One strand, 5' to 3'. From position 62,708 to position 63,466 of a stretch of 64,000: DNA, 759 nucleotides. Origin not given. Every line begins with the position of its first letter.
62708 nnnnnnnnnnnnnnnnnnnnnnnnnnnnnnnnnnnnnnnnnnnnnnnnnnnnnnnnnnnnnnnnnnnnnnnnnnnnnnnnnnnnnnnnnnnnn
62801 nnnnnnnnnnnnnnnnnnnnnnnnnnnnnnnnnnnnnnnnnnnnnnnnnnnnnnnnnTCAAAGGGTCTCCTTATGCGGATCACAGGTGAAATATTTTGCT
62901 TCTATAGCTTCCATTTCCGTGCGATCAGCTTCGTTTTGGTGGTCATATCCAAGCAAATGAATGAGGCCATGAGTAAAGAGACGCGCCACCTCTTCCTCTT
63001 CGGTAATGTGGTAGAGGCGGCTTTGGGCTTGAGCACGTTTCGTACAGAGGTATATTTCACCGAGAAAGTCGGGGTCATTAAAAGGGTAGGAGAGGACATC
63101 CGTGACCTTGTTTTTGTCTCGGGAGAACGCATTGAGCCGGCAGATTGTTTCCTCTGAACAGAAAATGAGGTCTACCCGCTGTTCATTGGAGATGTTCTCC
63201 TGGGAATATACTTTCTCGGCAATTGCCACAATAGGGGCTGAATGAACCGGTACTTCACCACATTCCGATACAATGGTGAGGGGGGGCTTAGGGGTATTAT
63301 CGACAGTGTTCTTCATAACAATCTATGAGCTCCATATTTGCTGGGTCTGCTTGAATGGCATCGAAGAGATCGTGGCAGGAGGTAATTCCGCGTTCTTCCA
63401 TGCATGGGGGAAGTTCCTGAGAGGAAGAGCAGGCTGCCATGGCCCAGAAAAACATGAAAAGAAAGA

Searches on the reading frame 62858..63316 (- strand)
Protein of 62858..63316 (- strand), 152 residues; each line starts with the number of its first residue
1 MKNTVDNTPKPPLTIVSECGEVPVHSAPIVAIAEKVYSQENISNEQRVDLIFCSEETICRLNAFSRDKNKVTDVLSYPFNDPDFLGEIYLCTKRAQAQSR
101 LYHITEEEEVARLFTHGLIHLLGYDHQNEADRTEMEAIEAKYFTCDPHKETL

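Call 81: search_protein_families(library=pfam, proteins=[window:62858-63316:-], max_evalue=0.00001)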
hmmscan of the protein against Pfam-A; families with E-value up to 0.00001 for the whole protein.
window:62858-63316:- (152 aa): 1 family
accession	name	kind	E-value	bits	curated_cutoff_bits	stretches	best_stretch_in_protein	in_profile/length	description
PF02130.23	YbeY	-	9.7e-32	110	25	1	31-143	13-126/129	Endoribonuclease YbeY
